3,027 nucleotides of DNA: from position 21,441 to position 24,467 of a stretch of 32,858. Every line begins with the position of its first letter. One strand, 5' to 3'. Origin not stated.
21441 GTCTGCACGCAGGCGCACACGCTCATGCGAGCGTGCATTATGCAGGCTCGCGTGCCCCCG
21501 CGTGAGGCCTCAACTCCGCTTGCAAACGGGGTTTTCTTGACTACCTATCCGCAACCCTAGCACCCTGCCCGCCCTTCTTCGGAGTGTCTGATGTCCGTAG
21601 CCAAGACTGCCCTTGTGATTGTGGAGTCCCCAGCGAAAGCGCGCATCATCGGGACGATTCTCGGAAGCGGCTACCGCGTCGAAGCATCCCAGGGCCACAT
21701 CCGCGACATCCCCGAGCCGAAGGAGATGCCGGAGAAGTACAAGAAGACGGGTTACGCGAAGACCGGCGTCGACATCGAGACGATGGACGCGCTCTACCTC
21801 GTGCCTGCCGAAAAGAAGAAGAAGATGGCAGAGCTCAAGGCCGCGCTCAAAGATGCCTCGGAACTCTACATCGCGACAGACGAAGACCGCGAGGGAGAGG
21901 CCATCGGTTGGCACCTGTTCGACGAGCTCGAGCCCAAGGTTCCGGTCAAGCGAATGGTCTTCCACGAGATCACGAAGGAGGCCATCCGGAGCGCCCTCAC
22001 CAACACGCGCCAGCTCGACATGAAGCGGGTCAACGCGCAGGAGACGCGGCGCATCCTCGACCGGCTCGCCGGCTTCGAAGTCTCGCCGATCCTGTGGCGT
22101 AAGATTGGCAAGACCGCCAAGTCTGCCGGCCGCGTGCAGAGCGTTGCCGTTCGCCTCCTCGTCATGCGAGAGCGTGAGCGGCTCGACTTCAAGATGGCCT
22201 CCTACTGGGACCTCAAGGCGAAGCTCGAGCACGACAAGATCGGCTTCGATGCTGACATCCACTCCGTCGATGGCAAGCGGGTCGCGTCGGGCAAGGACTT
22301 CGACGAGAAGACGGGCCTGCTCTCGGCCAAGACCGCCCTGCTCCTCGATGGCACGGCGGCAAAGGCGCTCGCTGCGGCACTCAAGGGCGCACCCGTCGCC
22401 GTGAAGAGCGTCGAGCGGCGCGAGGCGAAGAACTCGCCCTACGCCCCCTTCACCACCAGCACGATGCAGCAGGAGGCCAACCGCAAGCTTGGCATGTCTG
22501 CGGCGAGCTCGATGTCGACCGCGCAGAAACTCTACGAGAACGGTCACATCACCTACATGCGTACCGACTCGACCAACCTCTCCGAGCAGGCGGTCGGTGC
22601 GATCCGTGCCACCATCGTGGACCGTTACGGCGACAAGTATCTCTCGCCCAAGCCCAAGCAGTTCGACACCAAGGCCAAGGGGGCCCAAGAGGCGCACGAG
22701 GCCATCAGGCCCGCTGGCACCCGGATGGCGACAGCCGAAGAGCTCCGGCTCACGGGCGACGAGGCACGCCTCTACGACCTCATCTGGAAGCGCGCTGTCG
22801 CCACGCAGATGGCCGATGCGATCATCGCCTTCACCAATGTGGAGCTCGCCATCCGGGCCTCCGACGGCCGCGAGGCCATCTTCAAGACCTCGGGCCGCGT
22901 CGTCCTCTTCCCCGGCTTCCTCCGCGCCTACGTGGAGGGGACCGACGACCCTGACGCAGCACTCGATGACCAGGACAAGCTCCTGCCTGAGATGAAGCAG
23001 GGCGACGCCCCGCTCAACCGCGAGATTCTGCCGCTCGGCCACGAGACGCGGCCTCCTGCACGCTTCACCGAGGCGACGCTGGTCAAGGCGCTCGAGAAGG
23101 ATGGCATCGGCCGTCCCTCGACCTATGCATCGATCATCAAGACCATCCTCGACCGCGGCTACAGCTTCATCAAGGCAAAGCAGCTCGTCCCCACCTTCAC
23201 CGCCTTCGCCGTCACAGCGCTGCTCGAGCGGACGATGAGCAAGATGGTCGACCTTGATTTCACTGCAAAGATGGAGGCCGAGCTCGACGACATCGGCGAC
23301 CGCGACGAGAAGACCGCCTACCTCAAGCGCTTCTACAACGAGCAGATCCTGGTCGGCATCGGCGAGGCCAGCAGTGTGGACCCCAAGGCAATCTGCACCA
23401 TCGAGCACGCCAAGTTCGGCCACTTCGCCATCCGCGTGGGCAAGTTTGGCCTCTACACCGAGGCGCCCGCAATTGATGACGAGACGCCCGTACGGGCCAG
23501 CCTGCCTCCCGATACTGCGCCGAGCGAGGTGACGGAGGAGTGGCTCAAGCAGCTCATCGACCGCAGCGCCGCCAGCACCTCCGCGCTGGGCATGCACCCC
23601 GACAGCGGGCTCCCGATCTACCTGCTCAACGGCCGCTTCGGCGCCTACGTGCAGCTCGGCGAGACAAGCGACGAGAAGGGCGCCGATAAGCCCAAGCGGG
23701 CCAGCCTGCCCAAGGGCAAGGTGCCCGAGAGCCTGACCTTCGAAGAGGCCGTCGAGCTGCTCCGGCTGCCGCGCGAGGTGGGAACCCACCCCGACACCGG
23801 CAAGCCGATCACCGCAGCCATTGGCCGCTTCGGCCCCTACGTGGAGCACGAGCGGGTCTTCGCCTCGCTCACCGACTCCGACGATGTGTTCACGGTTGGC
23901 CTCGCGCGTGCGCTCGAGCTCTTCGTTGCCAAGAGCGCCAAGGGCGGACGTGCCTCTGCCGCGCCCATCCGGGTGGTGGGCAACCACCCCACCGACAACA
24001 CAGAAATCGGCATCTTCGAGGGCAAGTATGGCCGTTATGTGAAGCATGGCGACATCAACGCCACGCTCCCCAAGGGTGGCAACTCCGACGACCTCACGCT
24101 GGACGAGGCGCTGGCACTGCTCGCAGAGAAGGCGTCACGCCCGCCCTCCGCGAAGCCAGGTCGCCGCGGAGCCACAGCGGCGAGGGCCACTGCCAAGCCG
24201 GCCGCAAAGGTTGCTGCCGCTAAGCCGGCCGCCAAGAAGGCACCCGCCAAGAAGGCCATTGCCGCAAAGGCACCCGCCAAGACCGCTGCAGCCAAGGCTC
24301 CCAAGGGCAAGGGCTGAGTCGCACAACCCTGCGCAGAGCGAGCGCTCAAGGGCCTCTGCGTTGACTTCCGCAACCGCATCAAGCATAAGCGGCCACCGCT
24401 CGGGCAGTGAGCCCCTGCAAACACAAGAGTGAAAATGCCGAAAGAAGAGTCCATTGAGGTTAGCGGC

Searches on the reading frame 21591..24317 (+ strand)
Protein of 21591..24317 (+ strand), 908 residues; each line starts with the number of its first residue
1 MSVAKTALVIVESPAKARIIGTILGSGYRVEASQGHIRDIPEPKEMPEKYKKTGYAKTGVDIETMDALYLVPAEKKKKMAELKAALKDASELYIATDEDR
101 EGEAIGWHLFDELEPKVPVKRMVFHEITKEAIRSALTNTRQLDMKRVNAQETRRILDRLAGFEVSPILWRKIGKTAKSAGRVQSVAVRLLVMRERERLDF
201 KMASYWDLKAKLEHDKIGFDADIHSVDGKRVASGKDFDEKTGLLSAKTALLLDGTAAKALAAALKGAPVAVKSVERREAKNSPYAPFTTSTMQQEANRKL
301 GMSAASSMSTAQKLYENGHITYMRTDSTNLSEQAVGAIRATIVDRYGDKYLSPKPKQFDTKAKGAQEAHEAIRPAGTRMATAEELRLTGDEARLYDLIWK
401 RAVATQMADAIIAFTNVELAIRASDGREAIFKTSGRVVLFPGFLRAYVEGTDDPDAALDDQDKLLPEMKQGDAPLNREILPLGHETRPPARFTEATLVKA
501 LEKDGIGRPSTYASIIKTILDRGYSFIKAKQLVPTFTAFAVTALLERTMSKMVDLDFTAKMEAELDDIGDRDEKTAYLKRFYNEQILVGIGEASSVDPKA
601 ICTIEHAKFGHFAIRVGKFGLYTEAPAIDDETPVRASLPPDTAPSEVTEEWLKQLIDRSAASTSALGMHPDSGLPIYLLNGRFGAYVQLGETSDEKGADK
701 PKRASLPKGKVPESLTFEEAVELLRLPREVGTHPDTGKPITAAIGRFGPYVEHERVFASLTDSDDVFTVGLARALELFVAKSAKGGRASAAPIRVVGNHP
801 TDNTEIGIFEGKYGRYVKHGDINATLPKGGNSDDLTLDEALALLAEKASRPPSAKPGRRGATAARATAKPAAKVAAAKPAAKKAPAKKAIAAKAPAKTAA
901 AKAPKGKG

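Call 19: search_protein_families(library=pfam, proteins=[window:21591-24317:+], max_evalue=0.001)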
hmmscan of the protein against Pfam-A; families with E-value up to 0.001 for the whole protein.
window:21591-24317:+ (908 aa): 3 families
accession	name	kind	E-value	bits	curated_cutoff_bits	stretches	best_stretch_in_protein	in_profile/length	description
PF01131.25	Topoisom_bac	-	2.5e-109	366.5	35.1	1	142-571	2-402/411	DNA topoisomerase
PF13368.11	Toprim_C_rpt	-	5.4e-58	193.2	22.3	3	733-788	1-56/57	Topoisomerase C-terminal repeat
PF01751.28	Toprim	-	1.4e-18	67.3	23.1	1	8-127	2-96/96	Toprim domain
